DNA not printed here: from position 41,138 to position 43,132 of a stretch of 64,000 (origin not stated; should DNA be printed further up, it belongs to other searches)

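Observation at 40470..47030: AT-rich six/seven-gene island between groES and the sigma-factor gene: candidate novel conflict system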

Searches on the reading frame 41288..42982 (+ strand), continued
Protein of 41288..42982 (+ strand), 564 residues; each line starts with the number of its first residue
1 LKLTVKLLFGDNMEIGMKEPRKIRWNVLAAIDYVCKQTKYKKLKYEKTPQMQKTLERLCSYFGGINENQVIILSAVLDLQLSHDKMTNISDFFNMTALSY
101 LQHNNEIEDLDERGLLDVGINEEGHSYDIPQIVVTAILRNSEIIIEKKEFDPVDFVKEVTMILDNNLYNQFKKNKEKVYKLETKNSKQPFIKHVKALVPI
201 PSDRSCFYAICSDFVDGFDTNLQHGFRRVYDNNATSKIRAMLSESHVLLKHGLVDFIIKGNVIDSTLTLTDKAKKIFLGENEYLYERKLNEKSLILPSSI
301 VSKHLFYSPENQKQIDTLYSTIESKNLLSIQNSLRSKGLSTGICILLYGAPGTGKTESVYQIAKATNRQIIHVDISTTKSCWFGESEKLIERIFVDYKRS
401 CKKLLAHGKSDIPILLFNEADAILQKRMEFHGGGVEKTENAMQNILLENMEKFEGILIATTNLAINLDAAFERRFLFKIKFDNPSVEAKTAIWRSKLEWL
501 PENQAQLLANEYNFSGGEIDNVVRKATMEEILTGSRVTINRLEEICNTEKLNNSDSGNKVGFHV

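Call 65: search_protein_families(library=pfam, proteins=[L105:14610-15599:-, L019:2447-3205:+, L105:15611-16408:-, L099:7167-7856:-, L105:13492-14427:+, L020:9721-10281:+, L061:1647-3128:+, L057:4288-5568:+], max_evalue=0.01)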
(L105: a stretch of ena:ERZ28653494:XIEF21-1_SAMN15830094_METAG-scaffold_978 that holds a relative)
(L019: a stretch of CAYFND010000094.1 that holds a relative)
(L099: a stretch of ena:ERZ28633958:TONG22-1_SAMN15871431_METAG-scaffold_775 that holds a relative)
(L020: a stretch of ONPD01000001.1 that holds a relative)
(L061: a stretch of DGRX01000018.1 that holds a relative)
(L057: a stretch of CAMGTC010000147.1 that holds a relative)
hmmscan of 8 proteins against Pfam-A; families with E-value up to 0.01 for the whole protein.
L105:14610-15599:- (329 aa): 1 family
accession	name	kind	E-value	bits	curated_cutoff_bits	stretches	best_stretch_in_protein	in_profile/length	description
PF00771.25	FHIPEP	-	2.5e-18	66.4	29.1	1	92-285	455-654/657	FHIPEP family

L019:2447-3205:+ (253 aa): 1 family
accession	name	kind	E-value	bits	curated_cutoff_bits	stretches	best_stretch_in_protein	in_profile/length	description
PF00771.25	FHIPEP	-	1.6e-12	47.2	29.1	1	159-249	140-230/657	FHIPEP family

L105:15611-16408:- (265 aa): 9 families
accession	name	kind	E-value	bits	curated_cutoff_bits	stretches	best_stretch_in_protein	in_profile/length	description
PF00004.35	AAA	-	6.5e-28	98.2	21.2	1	62-183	1-129/131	ATPase family associated with various cellular activities (AAA)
PF01637.24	ATPase_2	-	6.4e-06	26.6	33.2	1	89-211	84-210/225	ATPase domain predominantly from Archaea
PF05707.18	Zot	-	6.1e-05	23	20.3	1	49-190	18-152/197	Zonular occludens toxin (Zot)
PF13173.12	AAA_14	-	0.00032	21.2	27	1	64-128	7-73/129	AAA domain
PF07724.20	AAA_2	-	0.00092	19.7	27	1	61-129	5-87/166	AAA domain (Cdc48 subfamily)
PF01293.25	PEPCK_ATP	-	0.0014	17.9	26.5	1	35-77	186-228/465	Phosphoenolpyruvate carboxykinase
PF05729.18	NACHT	-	0.003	17.8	26.7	0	62-91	3-32/167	NACHT domain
PF06068.19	TIP49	-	0.0046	16.6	23.8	1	44-113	34-105/347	TIP49 P-loop domain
PF01663.27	Phosphodiest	-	0.0048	17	23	0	81-149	130-195/342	Type I phosphodiesterase / nucleotide pyrophosphatase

L099:7167-7856:- (229 aa): 0 families

L105:13492-14427:+ (311 aa): 0 families

L020:9721-10281:+ (187 aa): 2 families
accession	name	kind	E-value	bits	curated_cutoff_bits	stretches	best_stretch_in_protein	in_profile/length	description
PF13392.12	HNH_3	-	1.3e-07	31.6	24.8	1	124-163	7-45/46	HNH endonuclease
PF07463.16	NUMOD4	-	0.006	17.2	23.4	0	72-104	8-45/49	NUMOD4 motif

L061:1647-3128:+ (494 aa): 3 families
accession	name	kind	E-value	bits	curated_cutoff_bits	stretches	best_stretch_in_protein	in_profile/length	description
PF22187.2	DUF6946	-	2.8e-08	33.9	27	1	97-193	70-154/214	Domain of unknown function (DUF6946)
PF13392.12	HNH_3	-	3.1e-06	27.2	24.8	1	432-472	6-45/46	HNH endonuclease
PF07463.16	NUMOD4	-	0.00022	21.8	23.4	1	370-415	1-46/49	NUMOD4 motif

L057:4288-5568:+ (427 aa): 4 families
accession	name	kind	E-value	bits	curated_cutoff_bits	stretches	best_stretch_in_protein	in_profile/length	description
PF22558.3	REase-ARP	-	1.4e-35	123.6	27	1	167-425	2-270/270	Restriction Endonuclease associating with ARP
PF20796.3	PDDEXK_13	-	2.4e-10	40.7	27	1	167-411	12-276/290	PD-(D/E)XK nuclease superfamily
PF13392.12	HNH_3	-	2e-06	27.8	24.8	1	98-136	7-44/46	HNH endonuclease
PF07463.16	NUMOD4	-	0.00098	19.7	23.4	0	39-61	1-24/49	NUMOD4 motif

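Call 87: search_dna_similar(query=window:41324-42982:+, collection=plasmids, mode=protein, max_rows=12)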
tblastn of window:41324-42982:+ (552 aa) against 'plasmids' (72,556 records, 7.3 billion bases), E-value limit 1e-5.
Records with a match: 478; places in all: 507; records where one place covers at least 80% of the query: 8.
Best place of each record, by identity: <60% 478.
By first word of the organism name: Agrobacterium 47; Rhizobium 36; Streptomyces 32; Serratia 32; Bradyrhizobium 18; Clostridium 13; Deinococcus 9; Pseudomonas 8; Moellerella 8; Halobacterium 8; and 125 more.
By predicted mobility (MOB-suite, as given by PLSDB): non-mobilizable 284; conjugative 136; mobilizable 58.
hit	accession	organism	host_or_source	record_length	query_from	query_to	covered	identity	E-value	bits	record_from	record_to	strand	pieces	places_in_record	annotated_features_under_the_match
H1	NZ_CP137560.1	Segatella hominis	Homo sapiens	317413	40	550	93%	35.1%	6e-79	278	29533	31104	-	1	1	AAA family ATPase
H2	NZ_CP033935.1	Chryseobacterium balustinum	fish,pure isolate,blood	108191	46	537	85%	37.9%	2e-75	309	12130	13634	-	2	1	hypothetical protein | AAA family ATPase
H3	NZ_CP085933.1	Segatella copri DSM 18205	-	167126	70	550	87%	36.3%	7e-80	280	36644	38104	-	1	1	ATP-binding protein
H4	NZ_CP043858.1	Aliarcobacter cibarius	cell culture,Poultry carcass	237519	56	550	90%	33.1%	7e-59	219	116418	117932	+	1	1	ATP-binding protein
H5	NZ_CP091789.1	Prevotella sp. E2-28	Ovis aries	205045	93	550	83%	35.7%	2e-68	247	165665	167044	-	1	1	ATP-binding protein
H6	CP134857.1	Arcobacter sp. AZ-2023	food,chicken meat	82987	56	550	90%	30.9%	5e-53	202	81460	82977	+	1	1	ATP-binding protein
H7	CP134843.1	Arcobacter sp. AZ-2023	food,chicken meat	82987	56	550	90%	30.9%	5e-53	202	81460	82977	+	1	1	ATP-binding protein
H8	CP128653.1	Arcobacter sp. DSM 115960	animal,chicken meat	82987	56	550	90%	30.9%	5e-53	202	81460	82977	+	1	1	ATP-binding protein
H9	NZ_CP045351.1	Vibrio aquimaris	pure culture,Non-filtered water from ...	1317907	229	524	54%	32.7%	1e-25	119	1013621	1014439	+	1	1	none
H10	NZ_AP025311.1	Aureibacter tunicatorum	-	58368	188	519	60%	27.1%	2e-15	87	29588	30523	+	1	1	ATP-binding protein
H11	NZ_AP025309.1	Aureibacter tunicatorum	-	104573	219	515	54%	27.1%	4e-18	96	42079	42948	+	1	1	ATP-binding protein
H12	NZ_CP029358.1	Azospirillum thermophilum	cell culture,hot spring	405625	219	516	54%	26.1%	1e-18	98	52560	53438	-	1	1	ATP-binding protein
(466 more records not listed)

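Call 88: search_dna_similar(query=window:41324-42982:+, collection=phages, mode=protein, max_rows=12)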
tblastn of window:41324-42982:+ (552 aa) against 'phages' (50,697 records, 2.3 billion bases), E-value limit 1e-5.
Records with a match: 56; places in all: 57; records where one place covers at least 80% of the query: 0.
Best place of each record, by identity: <60% 56.
By first word of the organism name: Rhodobacter 11; Bacillus 7; Sulfolobus 5; Acidianus 4; Paenibacillus 4; Rhizobium 3; Bacteriophage 3; Listeria 3; Acinetobacter 2; Staphylococcus 2; and 8 more.
By host as written in the record: Rhodobacter capsulatus YW1 11; - 8; Sulfolobus 4; Bacillus subtilis 4; Listeria monocytogenes 3; Staphylococcus aureus 2; Enterobacter cloacae 2; Paenibacillus larvae 2; and 17 more.
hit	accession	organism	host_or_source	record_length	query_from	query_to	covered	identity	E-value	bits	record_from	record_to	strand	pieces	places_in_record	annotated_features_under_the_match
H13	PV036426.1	Acutalibacteraceae phage NatCom_11578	Acutalibacteraceae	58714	297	552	46%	27.3%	2e-6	57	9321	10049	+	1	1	hypothetical protein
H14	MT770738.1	Rhizobium phage B1VFA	Rhizobium leguminosarum VF39SM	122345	291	532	44%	27.0%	1e-10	71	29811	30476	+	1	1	AAA family ATPase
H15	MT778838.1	Rhizobium phage V1VFA-S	-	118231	291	532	44%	27.0%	2e-10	70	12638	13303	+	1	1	AAA family ATPase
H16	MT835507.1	Bacteriophage sp.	human fecal samples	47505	284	520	43%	26.5%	1e-15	87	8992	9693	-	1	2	record has no annotation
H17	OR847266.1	Listeria phage LM 4-11-1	Listeria monocytogenes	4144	333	516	33%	30.1%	3e-7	59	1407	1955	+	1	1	record has no annotation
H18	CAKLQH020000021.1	Acinetobacter phage MD-2021a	not known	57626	310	516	38%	26.1%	4e-7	59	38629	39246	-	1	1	ftsH: cell division protein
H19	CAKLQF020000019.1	Acinetobacter phage MD-2021a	not known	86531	310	516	38%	26.1%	4e-7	59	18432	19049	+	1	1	ftsH: cell division protein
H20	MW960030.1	Rhizobium phage RHph_X66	R. phaseoli sv. phaseoli INC 2-5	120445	326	530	37%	26.2%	2e-10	70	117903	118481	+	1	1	ATPase domain-containing protein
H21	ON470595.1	Escherichia phage vB_EcoS-683R6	Escherichia coli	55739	333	525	35%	27.4%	4e-8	62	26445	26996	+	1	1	cell division protein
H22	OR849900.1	Staphylococcus phage SA 1298 Kay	Staphylococcus aureus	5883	333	535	37%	25.6%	3e-7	59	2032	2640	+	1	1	record has no annotation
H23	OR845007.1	Staphylococcus phage SA 1306 Kay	Staphylococcus aureus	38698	333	535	37%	25.6%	3e-7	59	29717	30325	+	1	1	record has no annotation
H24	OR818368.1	Pseudomonas phage PfAC08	Pseudomonas aeruginosa 08-1318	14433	295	475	33%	28.4%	2e-8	63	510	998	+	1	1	putative ATPase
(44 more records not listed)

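Call 89: get_annotated_region(hit=H3, flank=6000)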
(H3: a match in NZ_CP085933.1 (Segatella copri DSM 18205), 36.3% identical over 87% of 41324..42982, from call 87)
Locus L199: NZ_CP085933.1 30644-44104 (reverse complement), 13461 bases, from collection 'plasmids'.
description: Segatella copri DSM 18205 strain FDAARGOS_1573 plasmid unnamed1, complete sequence
organism: Segatella copri DSM 18205 (NCBI taxid 537011)
taxonomy: Bacteria; Bacteroidota; Bacteroidia; Bacteroidales; Prevotellaceae; Segatella; Segatella copri; Segatella copri DSM 18205
host: -; source: -; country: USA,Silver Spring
typing (MOB-suite, as given by PLSDB): non-mobilizable
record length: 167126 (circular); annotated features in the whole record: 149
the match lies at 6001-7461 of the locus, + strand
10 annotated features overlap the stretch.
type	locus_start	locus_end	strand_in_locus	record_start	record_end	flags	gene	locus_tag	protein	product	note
CDS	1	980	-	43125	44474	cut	-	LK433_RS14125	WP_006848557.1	AAA family ATPase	-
CDS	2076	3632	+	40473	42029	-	istA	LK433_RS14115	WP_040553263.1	IS21 family transposase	-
CDS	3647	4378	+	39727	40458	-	istB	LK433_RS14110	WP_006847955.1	IS21-like element helper ATPase IstB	-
CDS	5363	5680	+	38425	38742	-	-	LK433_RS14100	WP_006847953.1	hypothetical protein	-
CDS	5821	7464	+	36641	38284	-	-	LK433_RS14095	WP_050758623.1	ATP-binding protein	-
CDS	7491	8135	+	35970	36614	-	-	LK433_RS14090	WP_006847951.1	HAD domain-containing protein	-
CDS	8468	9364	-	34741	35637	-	-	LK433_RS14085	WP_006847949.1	ATP-binding protein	-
CDS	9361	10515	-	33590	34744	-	-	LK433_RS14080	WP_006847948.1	ATP-binding protein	-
CDS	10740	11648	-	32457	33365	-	-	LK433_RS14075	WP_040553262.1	WYL domain-containing protein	-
CDS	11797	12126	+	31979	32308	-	-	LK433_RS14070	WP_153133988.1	hypothetical protein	-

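Call 90: get_annotated_region(hit=H4, flank=6000)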
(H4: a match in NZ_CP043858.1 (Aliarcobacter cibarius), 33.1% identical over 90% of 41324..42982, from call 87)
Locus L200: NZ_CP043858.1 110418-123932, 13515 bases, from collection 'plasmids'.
description: Aliarcobacter cibarius strain H743 plasmid pACIB, complete sequence
organism: Aliarcobacter cibarius (NCBI taxid 255507)
taxonomy: Bacteria; Campylobacterota; Epsilonproteobacteria; Campylobacterales; Arcobacteraceae; Aliarcobacter; Aliarcobacter cibarius
host: -; source: cell culture,Poultry carcass; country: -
typing (MOB-suite, as given by PLSDB): mobilizable; replicon rep_cluster_1827; relaxase MOBV
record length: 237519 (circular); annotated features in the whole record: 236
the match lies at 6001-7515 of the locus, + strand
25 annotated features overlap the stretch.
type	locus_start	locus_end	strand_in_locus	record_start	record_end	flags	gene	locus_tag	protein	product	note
CDS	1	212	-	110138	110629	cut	-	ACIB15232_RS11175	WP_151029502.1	hypothetical protein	-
CDS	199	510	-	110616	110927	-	-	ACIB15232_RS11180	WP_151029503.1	hypothetical protein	-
CDS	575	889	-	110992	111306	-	-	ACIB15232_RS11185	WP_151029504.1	hypothetical protein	-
CDS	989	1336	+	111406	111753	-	-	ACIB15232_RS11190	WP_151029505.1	SLOG family protein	-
CDS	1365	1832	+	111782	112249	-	-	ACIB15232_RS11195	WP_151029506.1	hypothetical protein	-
CDS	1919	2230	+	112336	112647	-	-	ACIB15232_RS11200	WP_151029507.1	hypothetical protein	-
CDS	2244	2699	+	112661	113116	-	-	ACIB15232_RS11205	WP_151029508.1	hypothetical protein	-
CDS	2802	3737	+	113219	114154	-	-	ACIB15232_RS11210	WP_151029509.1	transcriptional regulator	-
CDS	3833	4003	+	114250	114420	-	-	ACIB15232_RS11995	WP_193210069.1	hypothetical protein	-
CDS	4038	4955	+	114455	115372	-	-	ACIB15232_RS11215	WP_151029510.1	WYL domain-containing protein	-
CDS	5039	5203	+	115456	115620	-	-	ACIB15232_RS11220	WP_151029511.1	transposase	GO:0006313 - DNA transposition [Evidence IEA]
CDS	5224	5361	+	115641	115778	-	-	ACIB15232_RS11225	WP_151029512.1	tyrosine-type recombinase/integrase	-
CDS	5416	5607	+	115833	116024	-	-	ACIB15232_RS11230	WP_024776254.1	YwbE family protein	GO:0008150 - biological_process [Evidence IEA]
CDS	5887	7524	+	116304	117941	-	-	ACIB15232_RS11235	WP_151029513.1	ATP-binding protein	-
CDS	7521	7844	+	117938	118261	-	-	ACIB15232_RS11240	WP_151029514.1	hypothetical protein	-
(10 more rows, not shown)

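Call 92: search_protein_families(library=padloc, proteins=[L105:12616-13479:+, L105:13492-14427:+, L105:14610-15599:-, L105:15611-16408:-, L099:7167-7856:-, L057:4288-5568:+, L061:1647-3128:+, L051:6959-9040:+], max_evalue=0.01)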
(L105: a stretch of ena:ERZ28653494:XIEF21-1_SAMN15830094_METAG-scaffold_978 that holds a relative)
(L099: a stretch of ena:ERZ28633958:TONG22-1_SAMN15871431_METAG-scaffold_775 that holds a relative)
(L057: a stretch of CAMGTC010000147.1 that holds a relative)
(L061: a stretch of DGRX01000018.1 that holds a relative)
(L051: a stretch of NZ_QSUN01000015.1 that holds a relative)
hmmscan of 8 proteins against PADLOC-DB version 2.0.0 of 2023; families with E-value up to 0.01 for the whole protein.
L105:12616-13479:+ (287 aa): 0 families

L105:13492-14427:+ (311 aa): 0 families

L105:14610-15599:- (329 aa): 0 families

L105:15611-16408:- (265 aa): 8 families
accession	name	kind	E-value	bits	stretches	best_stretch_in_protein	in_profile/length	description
PDLC02196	IetA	-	8.4e-31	105.7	1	58-215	121-281/374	-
PDLC02195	IetA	-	1.5e-28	98.2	1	60-222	138-304/395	-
PDLC04232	IetA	-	8.5e-24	82.6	1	61-209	118-269/330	-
PDLC03838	DolB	-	1.2e-13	49.1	1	26-209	133-328/375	-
PDLC04231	IetA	-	1.5e-13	49.2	1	61-185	119-246/262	-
PDLC00914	TRIP13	-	4.3e-13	47.4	1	63-215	75-247/302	TRIP13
PDLC00915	TRIP13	-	3.5e-06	24.6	1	62-197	66-222/302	TRIP13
PDLC04140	mad8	-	0.0023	15.5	0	106-197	176-265/314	mads_8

L099:7167-7856:- (229 aa): 0 families

L057:4288-5568:+ (427 aa): 0 families

L061:1647-3128:+ (494 aa): 1 family
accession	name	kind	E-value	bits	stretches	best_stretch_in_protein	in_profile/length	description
PDLC03687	HEase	-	6.3e-05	21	1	379-484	8-109/178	homing endonuclease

L051:6959-9040:+ (694 aa): 7 families
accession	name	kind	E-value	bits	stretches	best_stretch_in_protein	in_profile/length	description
PDLC02196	IetA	-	2.8e-23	80.9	1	468-669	111-308/374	-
PDLC02195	IetA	-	1.3e-20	72.1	1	467-672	125-328/395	-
PDLC04232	IetA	-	1.2e-11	42.7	1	471-643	108-276/330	-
PDLC00914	TRIP13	-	4.8e-10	37.4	1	482-632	74-234/302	TRIP13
PDLC00915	TRIP13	-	7.1e-10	36.8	1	479-635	63-230/302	TRIP13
PDLC04231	IetA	-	1e-08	33.3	1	481-619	119-250/262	-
PDLC03838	DolB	-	0.00079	16.8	1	472-517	159-204/375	-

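Call 93: search_protein_families(library=pfam, proteins=[L051:6959-9040:+, L034:8678-8983:+, L061:3128-3976:+, L061:4051-4818:+, L019:6860-7600:+, L020:10405-11088:+], max_evalue=0.01)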
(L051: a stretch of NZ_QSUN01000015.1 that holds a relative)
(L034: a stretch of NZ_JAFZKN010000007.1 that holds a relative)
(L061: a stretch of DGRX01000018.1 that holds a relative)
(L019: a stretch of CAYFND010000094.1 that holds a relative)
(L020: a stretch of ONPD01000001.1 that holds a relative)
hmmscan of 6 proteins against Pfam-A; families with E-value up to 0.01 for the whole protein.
L051:6959-9040:+ (694 aa): 6 families
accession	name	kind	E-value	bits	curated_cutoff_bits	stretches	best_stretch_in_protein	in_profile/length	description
PF00004.35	AAA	-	1.4e-22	80.9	21.2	1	482-614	1-130/131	ATPase family associated with various cellular activities (AAA)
PF13401.12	AAA_22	-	6.2e-05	23.8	27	1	481-589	7-98/130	AAA domain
PF01745.22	IPT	-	0.0003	20.7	20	0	482-511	4-33/233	Isopentenyl transferase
PF06068.19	TIP49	-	0.0011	18.6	23.8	1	471-582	42-150/347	TIP49 P-loop domain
PF07728.20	AAA_5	-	0.0018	18.7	22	0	482-514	2-35/139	AAA domain (dynein-related subfamily)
PF07346.16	DUF1477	-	0.007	17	27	0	168-227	11-70/115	Protein of unknown function (DUF1477)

L034:8678-8983:+ (102 aa): 0 families

L061:3128-3976:+ (283 aa): 2 families
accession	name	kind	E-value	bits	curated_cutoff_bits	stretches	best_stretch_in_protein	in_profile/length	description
PF22187.2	DUF6946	-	4.8e-07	29.8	27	1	53-190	24-152/214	Domain of unknown function (DUF6946)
PF22558.3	REase-ARP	-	0.00055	20.1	27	1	88-211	104-220/270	Restriction Endonuclease associating with ARP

L061:4051-4818:+ (256 aa): 0 families

L019:6860-7600:+ (247 aa): 1 family
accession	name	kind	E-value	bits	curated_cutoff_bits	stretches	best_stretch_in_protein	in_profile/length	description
PF03372.29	Exo_endo_phos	-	0.0023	18.2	24.5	1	6-238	3-225/225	Endonuclease/Exonuclease/phosphatase family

L020:10405-11088:+ (228 aa): 2 families
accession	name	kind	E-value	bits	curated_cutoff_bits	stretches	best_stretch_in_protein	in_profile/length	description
PF22558.3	REase-ARP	-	8.8e-29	101.4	27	1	11-226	48-270/270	Restriction Endonuclease associating with ARP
PF20796.3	PDDEXK_13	-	1.5e-12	47.9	27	1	25-210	82-276/290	PD-(D/E)XK nuclease superfamily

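Call 110: find_related_loci(query=A1, collection=viral_contigs, flank=4000)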
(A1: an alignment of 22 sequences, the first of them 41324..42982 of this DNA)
Query A1 (552 aa) in viral_contigs; peptide patterns used: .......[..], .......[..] (x = any residue, [..] = any of these).
252 stretches matched a pattern; 22 encode a relative of the query (tblastn E <= 1e-3); 22 distinct loci.
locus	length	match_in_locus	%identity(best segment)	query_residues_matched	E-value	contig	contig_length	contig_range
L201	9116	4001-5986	45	50-550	2e-101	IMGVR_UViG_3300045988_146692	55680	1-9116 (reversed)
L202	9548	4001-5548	37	41-550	3e-91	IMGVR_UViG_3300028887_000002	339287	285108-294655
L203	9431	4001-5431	34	53-550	5e-78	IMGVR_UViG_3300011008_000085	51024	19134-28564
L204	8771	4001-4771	49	288-550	7e-77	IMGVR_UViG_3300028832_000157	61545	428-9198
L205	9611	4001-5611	31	18-550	1e-76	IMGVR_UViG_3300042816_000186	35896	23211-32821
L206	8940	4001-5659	33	1-551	2e-76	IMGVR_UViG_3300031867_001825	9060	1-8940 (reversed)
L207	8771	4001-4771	48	288-550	2e-75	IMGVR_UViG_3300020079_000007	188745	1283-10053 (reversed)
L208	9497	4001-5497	33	57-552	5e-69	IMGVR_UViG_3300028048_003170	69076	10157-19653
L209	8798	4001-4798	44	281-551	1e-66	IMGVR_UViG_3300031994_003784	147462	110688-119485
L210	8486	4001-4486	35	313-485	6e-16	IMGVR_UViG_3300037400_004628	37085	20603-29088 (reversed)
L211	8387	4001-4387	37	334-470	3e-15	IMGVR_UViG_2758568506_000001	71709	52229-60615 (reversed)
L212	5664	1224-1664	31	334-488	6e-13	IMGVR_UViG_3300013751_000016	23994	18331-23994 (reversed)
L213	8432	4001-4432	32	329-469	2e-12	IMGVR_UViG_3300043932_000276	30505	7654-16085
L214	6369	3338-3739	32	334-475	4e-12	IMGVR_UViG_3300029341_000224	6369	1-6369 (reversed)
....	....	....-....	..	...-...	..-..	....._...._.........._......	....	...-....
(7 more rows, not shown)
